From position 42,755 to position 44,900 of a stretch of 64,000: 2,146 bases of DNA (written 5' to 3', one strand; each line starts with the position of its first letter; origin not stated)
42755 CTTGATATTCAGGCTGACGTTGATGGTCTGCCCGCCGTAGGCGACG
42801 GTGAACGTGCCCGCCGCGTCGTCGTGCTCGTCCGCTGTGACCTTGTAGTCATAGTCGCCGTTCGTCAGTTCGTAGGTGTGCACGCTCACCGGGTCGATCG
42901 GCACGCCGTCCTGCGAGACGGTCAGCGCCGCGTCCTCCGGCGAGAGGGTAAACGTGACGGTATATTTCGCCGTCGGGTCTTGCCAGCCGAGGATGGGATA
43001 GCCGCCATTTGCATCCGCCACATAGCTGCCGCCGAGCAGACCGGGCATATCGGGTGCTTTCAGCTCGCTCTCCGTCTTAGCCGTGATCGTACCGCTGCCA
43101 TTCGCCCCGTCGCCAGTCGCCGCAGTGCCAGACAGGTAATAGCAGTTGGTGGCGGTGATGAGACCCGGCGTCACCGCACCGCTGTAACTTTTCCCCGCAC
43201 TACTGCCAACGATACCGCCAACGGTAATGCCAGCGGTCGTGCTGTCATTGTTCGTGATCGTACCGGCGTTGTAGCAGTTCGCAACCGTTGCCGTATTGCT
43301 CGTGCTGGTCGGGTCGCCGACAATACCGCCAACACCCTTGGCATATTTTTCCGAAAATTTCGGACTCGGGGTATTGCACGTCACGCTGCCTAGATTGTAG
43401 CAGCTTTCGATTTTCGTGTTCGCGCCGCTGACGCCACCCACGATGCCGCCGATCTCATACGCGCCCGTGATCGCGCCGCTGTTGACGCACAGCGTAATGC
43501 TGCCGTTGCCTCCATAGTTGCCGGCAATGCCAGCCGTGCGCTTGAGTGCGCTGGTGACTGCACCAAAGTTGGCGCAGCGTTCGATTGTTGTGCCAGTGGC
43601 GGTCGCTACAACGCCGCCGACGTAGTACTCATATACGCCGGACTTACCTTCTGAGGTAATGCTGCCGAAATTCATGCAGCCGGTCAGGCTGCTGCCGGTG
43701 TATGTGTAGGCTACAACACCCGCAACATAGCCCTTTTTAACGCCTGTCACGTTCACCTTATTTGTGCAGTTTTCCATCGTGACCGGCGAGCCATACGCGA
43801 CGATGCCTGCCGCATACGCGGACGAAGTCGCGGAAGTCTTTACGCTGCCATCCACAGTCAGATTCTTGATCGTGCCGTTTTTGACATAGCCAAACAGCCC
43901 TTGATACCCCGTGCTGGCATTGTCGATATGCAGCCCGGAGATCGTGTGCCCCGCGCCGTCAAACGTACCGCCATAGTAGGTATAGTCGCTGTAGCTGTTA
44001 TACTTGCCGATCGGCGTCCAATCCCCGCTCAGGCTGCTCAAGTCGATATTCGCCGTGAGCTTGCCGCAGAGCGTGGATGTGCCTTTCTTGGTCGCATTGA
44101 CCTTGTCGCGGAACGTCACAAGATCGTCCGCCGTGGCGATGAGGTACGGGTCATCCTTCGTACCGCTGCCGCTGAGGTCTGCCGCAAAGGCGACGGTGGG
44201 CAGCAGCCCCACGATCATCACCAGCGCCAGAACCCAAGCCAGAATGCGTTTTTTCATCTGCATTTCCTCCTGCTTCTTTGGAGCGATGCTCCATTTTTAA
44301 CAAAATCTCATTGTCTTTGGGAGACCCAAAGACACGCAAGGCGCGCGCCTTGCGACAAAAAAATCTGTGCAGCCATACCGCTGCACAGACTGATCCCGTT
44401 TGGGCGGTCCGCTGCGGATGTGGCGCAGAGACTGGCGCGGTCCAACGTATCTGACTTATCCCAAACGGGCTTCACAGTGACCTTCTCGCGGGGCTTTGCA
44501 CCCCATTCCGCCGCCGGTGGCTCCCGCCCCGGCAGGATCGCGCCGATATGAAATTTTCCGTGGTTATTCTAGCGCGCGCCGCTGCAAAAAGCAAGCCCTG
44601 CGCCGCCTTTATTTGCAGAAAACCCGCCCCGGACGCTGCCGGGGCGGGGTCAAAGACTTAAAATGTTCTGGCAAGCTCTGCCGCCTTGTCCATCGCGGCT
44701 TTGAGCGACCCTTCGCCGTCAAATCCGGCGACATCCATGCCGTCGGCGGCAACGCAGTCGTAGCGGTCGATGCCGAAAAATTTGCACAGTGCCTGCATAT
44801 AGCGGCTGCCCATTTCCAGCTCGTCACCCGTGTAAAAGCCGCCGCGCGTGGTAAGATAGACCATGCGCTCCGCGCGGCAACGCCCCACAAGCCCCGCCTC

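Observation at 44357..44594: Cobalamin-riboswitch-like leader with its own terminator in front of the giant surface-protein gene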

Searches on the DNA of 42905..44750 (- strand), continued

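Call 62: search_with_rna_model(model_id=R1, source=window, max_evalue=1, show_alignments=2)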
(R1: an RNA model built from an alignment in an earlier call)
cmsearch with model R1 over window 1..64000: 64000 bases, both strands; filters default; matches with E-value up to 1: 1.
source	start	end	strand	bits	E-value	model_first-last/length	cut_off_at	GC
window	44389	44518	-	98.3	1.9e-28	1-134/134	no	0.63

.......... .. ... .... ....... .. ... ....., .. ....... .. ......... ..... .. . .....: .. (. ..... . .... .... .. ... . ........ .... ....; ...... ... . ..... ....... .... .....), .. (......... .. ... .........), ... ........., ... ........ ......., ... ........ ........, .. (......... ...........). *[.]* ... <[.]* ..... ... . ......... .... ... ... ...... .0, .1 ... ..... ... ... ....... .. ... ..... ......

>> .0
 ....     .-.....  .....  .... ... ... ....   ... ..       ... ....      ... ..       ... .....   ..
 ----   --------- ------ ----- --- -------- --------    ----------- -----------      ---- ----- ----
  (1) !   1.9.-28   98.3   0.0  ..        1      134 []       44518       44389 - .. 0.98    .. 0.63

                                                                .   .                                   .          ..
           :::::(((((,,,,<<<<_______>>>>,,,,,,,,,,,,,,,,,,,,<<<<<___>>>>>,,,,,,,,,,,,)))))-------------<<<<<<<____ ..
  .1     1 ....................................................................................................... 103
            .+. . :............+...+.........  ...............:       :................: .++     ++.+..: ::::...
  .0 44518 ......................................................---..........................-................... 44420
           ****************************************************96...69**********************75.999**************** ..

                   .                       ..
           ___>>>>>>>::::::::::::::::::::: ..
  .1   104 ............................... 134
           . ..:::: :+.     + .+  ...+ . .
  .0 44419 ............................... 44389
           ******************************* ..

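Call 63: search_with_rna_model(model_id=R1, sources=[L012, L013, L014, L016, L017, L018, L019, L020, L021, L022, L023, L024, L025, L026, L027, L028, L029, L030, L031, L032, L033, L034, L035, L036, L037, L038, L039, L040, L041, L042, L043, L044, L045, L046, L047, L048, L049, L050, L051, L052, L053, L054, L055, L056, L057, L058, L059, L060, L061, L062, L063, L064, L065, L066, L067, L068, L069, L070, L071, L072, L073, L074, L075, L076, L077, L078, L079, L080, L081, L082, L083, L084, L085, L086, L087, L088, L089, L090, L091, L092, L093, L094, L095, L096], max_evalue=0.1)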
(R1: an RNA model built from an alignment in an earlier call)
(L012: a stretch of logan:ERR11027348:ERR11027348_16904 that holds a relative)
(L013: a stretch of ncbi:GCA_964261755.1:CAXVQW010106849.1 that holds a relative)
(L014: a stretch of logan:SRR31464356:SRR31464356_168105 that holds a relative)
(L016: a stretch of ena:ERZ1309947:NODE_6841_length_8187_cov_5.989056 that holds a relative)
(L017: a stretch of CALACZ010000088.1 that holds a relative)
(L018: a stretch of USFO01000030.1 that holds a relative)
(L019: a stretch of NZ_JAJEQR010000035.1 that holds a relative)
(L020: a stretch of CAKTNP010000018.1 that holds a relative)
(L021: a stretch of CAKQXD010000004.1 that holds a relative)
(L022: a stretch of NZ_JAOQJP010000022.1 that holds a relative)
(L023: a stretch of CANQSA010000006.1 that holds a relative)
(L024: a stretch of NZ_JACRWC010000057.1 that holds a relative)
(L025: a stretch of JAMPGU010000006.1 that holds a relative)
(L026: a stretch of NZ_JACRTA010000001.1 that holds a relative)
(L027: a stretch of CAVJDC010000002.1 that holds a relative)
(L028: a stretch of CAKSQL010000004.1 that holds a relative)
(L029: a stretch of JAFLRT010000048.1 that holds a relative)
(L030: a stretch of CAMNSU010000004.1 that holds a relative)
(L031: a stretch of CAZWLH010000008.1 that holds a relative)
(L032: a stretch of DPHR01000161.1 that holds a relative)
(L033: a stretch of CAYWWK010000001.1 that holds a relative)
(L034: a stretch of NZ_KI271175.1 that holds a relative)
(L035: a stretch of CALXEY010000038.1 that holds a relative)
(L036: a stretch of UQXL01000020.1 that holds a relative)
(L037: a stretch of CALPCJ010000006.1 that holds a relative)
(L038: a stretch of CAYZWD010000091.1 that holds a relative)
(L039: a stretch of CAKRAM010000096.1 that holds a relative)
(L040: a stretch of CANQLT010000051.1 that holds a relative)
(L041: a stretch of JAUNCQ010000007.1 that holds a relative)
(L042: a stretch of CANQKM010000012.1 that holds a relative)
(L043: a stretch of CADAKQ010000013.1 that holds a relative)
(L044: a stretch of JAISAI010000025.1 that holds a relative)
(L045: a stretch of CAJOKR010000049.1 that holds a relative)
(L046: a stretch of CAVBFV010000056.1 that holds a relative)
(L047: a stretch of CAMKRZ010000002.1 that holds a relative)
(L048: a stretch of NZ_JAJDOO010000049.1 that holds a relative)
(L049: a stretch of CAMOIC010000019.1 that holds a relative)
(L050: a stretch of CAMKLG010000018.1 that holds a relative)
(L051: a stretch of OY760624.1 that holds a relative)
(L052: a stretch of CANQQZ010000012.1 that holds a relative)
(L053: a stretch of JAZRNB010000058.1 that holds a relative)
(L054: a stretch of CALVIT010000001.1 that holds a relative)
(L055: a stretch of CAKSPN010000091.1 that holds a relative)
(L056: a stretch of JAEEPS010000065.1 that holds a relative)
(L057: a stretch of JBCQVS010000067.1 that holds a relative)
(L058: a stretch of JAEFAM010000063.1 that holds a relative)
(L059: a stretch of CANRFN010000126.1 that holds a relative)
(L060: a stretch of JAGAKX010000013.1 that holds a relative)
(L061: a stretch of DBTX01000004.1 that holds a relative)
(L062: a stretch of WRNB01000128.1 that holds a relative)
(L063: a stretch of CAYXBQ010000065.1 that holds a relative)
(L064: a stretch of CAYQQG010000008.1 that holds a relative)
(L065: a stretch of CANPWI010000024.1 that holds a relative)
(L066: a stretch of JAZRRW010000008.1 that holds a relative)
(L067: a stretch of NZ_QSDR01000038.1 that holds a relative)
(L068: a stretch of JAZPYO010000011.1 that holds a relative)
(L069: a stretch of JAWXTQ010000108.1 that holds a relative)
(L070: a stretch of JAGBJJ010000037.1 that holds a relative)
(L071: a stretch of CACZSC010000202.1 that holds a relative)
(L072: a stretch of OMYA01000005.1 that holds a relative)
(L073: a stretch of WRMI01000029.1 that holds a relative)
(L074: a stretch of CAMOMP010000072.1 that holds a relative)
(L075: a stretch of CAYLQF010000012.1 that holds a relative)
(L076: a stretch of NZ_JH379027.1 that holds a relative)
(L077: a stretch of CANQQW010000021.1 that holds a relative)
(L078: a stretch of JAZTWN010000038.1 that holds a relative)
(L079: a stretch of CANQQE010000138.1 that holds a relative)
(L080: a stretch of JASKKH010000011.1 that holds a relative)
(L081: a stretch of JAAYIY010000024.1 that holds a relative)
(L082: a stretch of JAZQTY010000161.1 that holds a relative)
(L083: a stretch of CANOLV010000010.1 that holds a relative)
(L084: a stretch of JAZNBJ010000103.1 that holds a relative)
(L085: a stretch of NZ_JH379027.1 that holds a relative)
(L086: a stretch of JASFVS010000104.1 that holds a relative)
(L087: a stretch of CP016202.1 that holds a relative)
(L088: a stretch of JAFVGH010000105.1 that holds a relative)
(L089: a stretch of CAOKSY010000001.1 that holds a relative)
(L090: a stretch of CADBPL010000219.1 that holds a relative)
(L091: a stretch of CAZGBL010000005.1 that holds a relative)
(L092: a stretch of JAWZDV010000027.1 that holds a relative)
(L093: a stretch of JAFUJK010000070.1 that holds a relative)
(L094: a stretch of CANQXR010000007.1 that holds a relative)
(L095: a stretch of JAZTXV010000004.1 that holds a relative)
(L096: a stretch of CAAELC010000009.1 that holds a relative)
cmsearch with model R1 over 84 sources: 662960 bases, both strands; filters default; matches with E-value up to 0.1: 5.
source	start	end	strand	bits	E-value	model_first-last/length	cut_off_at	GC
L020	3623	3755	+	107.6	2.7e-30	1-134/134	no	0.65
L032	1759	1903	+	102.9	7.5e-29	1-134/134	no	0.54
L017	3745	3874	+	94.6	2.6e-26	1-134/134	no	0.62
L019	3774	3905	+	79.2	1.4e-21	1-134/134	no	0.55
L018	484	692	+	21.7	0.00065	1-134/134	no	0.54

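Call 81: search_with_rna_model(model_id=R1, sources=[L097, L098, L099, L100, L101, L102, L103, L104, L105, L106, L107, L108, L109, L110, L111, L112, L113, L114, L115, L116, L117, L118, L119, L120, L121, L122, L123, L124, L125, L126, L127, L128, L129, L130, L131, L132, L133, L134, L135, L136, L137, L138, L139, L140, L141, L142, L143, L144, L145, L146, L147, L148, L149, L150, L151, L152, L153, L154, L155, L156, L157, L158, L159, L160, L161, L162, L163, L164, L165, L166, L167, L168, L169, L170, L171, L172, L173, L174, L175, L176, L177, L178, L179, L180, L181, L182, L183, L184, L185, L186, L187, L188, L189, L190, L191, L192, L193, L194, L195, L196], max_evalue=0.001)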
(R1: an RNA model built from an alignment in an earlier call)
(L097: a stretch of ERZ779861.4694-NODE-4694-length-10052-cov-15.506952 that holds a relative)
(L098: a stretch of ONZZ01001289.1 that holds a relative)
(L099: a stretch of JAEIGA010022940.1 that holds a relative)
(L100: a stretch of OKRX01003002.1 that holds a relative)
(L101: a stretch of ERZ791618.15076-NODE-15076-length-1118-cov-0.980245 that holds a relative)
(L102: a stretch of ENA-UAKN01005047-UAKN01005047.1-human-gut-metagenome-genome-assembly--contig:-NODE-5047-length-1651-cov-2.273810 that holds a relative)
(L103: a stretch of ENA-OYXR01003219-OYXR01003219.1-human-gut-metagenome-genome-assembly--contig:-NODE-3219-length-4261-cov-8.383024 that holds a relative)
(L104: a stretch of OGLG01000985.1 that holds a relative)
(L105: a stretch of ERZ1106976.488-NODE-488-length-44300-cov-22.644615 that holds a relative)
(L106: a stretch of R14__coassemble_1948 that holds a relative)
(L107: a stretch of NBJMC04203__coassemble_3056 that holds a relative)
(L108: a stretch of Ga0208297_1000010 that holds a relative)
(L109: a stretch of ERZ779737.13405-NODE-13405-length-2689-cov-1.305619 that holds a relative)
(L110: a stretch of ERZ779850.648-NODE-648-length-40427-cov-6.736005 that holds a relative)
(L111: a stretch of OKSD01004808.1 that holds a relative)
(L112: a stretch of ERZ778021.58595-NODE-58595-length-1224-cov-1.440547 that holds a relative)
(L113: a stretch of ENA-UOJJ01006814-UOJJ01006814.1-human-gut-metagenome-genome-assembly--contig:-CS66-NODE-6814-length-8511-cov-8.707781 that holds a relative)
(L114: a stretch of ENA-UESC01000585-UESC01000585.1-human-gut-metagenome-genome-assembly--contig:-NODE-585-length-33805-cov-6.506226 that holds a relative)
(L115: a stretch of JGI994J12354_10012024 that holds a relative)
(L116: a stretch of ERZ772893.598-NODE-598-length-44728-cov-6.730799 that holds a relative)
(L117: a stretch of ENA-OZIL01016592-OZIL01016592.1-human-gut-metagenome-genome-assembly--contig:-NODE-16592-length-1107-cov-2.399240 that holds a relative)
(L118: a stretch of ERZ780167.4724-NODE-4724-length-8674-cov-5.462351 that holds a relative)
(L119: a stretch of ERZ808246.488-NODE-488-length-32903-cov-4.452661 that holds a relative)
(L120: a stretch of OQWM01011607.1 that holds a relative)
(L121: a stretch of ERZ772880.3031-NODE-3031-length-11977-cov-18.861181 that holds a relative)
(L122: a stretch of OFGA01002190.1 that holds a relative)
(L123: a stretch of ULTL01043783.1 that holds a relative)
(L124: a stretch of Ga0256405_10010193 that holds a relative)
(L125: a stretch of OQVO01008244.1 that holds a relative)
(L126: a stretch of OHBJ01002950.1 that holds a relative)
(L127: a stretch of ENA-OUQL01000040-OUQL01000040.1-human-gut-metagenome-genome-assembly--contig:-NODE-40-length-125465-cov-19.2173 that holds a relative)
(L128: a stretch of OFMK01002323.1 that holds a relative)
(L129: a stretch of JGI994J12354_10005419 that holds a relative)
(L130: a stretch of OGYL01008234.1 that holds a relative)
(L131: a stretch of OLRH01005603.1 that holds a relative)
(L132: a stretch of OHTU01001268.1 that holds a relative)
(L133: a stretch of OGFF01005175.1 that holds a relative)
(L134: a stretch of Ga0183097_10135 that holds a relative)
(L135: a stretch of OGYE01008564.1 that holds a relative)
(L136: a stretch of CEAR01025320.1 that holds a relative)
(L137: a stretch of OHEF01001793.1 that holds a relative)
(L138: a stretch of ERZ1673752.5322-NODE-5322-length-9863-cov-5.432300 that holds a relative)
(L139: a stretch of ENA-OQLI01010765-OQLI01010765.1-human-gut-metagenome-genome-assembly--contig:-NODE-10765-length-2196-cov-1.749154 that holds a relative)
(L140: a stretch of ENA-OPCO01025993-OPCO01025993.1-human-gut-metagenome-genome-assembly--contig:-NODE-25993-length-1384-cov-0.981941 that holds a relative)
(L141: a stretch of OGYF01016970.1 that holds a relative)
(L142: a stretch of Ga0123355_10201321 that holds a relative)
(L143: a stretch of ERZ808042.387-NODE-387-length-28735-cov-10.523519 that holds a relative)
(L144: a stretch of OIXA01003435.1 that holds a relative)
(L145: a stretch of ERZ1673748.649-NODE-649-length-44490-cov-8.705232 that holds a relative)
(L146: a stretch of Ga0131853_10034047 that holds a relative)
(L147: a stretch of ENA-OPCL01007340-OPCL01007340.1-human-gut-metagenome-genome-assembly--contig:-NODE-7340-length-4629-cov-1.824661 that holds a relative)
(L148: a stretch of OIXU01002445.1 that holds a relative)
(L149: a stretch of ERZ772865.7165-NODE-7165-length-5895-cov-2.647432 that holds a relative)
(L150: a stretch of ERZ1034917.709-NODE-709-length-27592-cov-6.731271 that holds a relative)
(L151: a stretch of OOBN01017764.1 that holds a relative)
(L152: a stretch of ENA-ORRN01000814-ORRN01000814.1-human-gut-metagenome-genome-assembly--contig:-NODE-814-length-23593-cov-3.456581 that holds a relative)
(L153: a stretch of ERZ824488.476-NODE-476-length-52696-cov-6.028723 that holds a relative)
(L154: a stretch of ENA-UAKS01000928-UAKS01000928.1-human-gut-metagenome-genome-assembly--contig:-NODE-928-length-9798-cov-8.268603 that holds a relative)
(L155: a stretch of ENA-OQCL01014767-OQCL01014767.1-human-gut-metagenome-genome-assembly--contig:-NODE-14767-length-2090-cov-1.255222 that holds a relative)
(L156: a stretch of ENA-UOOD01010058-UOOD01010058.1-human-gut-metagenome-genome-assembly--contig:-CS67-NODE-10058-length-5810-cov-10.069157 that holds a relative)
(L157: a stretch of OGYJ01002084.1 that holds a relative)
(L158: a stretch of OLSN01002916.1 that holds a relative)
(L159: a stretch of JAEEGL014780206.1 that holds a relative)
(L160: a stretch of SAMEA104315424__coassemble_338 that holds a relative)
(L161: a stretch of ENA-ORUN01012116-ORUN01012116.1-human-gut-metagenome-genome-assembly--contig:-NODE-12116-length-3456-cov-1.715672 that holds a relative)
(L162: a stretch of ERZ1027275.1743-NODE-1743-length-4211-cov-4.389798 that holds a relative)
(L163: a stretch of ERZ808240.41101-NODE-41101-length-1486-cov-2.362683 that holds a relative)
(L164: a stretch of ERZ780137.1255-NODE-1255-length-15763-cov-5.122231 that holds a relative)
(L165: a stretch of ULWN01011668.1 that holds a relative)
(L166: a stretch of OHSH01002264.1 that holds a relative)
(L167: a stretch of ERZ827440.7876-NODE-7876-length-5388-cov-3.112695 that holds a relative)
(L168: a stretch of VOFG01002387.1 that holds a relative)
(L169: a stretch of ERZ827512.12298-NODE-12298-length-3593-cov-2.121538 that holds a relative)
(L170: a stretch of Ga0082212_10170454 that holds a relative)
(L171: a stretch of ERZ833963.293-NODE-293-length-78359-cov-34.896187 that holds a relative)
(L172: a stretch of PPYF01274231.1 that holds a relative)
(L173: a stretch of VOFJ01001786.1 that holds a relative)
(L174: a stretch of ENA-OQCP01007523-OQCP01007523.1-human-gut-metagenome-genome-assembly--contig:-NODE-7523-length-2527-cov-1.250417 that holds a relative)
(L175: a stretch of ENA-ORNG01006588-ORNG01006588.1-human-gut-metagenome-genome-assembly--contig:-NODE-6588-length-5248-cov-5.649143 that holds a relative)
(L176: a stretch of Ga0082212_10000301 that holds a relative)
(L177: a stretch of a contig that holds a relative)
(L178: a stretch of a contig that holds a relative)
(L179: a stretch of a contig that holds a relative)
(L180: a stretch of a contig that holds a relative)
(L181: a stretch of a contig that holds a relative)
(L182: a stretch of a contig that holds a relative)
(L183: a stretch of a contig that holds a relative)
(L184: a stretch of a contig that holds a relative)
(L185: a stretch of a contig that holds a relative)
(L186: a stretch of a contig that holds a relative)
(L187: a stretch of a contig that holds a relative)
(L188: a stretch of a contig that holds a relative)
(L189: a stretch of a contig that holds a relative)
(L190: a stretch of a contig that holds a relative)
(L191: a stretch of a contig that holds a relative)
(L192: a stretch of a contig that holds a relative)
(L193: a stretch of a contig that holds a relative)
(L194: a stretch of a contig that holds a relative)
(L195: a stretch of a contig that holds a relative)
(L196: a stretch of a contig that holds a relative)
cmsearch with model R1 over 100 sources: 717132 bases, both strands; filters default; matches with E-value up to 0.001: 106.
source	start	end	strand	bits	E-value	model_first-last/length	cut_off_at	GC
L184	4101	4232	+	115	1.5e-32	1-134/134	no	0.57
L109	1305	1440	+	114.8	1.8e-32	1-134/134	no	0.53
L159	558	688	-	114.2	2.6e-32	1-134/134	no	0.56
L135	4066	4202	+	113.7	3.8e-32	1-134/134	no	0.64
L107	1505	1636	-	112.2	1.1e-31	1-134/134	no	0.61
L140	709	842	-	112.1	1.2e-31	1-134/134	no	0.6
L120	2221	2354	+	111.9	1.3e-31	1-134/134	no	0.63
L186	46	179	+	111.9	1.4e-31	1-134/134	no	0.6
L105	847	980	+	111.2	2.2e-31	1-134/134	no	0.6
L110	4666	4799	+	111.2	2.2e-31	1-134/134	no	0.6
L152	8012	8145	-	111.2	2.2e-31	1-134/134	no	0.6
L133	7174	7304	-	110.9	2.7e-31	1-134/134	no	0.63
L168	11073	11203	-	110.9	2.7e-31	1-134/134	no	0.63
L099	8847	8976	+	110.7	3.1e-31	1-134/134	no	0.53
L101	728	861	+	110.5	3.7e-31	1-134/134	no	0.6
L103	2945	3078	-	110.5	3.7e-31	1-134/134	no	0.6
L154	9069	9202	-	110.5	3.7e-31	1-134/134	no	0.6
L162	1467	1600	-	110.5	3.7e-31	1-134/134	no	0.6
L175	3319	3452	-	110.5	3.7e-31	1-134/134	no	0.6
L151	266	399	-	110.1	4.8e-31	1-134/134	no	0.6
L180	558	708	+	109.9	5.6e-31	1-134/134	no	0.67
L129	10398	10530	-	109.6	6.8e-31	1-134/134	no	0.59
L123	4529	4660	+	108.9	1.1e-30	1-134/134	no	0.6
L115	941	1071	+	108.7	1.3e-30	1-134/134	no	0.62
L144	10453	10588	+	108.4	1.6e-30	1-134/134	no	0.65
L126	1506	1635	+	108.1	2e-30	1-134/134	no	0.56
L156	191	325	+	108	2.1e-30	1-134/134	no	0.59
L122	7690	7838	-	107.9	2.2e-30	1-134/134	no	0.61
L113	4171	4304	+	107.9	2.3e-30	1-134/134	no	0.64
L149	4640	4774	-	107.8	2.5e-30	1-134/134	no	0.59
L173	4138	4272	-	107.8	2.5e-30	1-134/134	no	0.59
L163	1351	1484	+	107.7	2.6e-30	1-134/134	no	0.57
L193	1431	1565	-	107.1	4.1e-30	1-134/134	no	0.6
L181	866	1000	+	107.1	4.1e-30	1-134/134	no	0.6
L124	6665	6811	+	106.8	4.8e-30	1-134/134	no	0.56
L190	255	389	+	106.7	5.2e-30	1-134/134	no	0.55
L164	2253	2393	+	106.7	5.4e-30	1-134/134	no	0.6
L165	2156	2296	+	106.7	5.4e-30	1-134/134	no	0.6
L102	1494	1627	+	106.2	7.7e-30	1-134/134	no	0.65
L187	2160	2293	+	106.2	7.7e-30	1-134/134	no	0.65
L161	1160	1293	+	106.2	7.7e-30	1-134/134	no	0.65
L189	2216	2349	-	106.2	7.7e-30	1-134/134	no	0.65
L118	6274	6407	-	106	9e-30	1-134/134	no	0.65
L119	6345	6481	-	105.9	9.2e-30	1-134/134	no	0.61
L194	2285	2415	+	105.5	1.2e-29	1-134/134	no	0.63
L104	644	777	-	105.3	1.4e-29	1-134/134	no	0.66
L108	3031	3170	-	105.2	1.5e-29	1-134/134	no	0.6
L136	1177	1310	+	105.2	1.6e-29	1-134/134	no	0.59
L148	3197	3331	-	104.3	2.8e-29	1-134/134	no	0.61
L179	6479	6612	+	104.2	3.2e-29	1-134/134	no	0.61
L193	2872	3006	-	104.1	3.4e-29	1-134/134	no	0.59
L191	5879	6019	-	103.8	4e-29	1-134/134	no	0.6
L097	1463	1597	-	103.7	4.4e-29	1-134/134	no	0.59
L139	1393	1527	+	103.7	4.4e-29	1-134/134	no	0.59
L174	720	854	-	103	7.4e-29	1-134/134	no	0.6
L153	5204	5348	+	102.9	8.1e-29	1-134/134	no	0.54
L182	9815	9948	+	102.7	9.1e-29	1-134/134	no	0.65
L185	12327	12458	+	102.5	1e-28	1-134/134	no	0.61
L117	89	220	-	102.2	1.3e-28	1-134/134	no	0.52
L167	3829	3958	-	102.2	1.3e-28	1-134/134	no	0.56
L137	5159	5293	-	102.1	1.4e-28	1-134/134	no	0.59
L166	659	793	+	102.1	1.4e-28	1-134/134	no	0.59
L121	10765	10898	-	102.1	1.4e-28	1-134/134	no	0.66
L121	9440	9574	-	101.7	1.9e-28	1-134/134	no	0.61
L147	102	236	+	101.7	1.9e-28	1-134/134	no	0.61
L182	11139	11273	+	101.6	1.9e-28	1-134/134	no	0.61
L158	4676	4810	-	101.5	2.2e-28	1-134/134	no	0.61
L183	3243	3376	-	101.3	2.5e-28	1-134/134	no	0.62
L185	10868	11002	+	101.1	2.7e-28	1-134/134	no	0.61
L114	5850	5980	-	101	2.9e-28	1-134/134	no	0.65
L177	6996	7126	-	101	2.9e-28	1-134/134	no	0.65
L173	5696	5829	-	100.9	3.2e-28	1-134/134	no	0.66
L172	583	718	-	100.6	3.9e-28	1-134/134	no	0.62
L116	5715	5846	+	100.3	5e-28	1-134/134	no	0.52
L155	1598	1729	+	100.1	5.6e-28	1-134/134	no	0.55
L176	6167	6312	+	99.9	6.6e-28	1-134/134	no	0.49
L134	7686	7817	+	99.8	7.3e-28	1-134/134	no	0.55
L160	11984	12126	-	99.6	7.9e-28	1-134/134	no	0.63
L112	61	188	+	98.7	1.5e-27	1-134/134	no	0.45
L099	8551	8685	-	97.8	3e-27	1-134/134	no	0.57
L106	8805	8941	+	96.8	5.7e-27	1-134/134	no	0.61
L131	4303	4437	-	96.4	7.9e-27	1-134/134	no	0.64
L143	7165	7296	+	96.3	8.3e-27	1-134/134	no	0.59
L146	6347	6487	-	95.2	1.8e-26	1-134/134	no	0.46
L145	9972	10122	+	94.5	2.9e-26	1-134/134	no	0.63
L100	6187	6337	+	94.5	3e-26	1-134/134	no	0.64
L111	6515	6665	-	94.5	3e-26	1-134/134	no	0.64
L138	4976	5126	+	94.5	3e-26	1-134/134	no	0.64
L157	3850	4000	+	94.3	3.5e-26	1-134/134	no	0.62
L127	1871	2021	+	94.3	3.6e-26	1-134/134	no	0.63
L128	4587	4737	-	94.3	3.6e-26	1-134/134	no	0.63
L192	4816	4966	-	94.1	3.9e-26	1-134/134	no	0.64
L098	6098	6248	+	93.2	7.6e-26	1-134/134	no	0.64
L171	2730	2880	-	93.2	7.6e-26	1-134/134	no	0.64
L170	395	539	-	93.1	8.3e-26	1-134/134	no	0.55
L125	1529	1663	+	93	8.8e-26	1-134/134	no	0.64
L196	2113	2263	+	92.9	9e-26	1-134/134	no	0.64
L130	4353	4561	+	91.6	2.3e-25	1-134/134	no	0.43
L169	1336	1469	-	91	3.6e-25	1-134/134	no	0.6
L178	6750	6958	+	90.4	5.5e-25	1-134/134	no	0.44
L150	8343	8551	-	90.4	5.5e-25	1-134/134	no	0.43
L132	1547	1755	-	90.2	6.3e-25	1-134/134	no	0.43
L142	1528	1754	-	75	3e-20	1-134/134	no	0.47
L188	1832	1948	-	57.6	6.5e-15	1-134/134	no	0.65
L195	4788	4841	+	55.4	3e-14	1-54/134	3'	0.59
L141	1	49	-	50.9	7.3e-13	1-48/134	3'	0.65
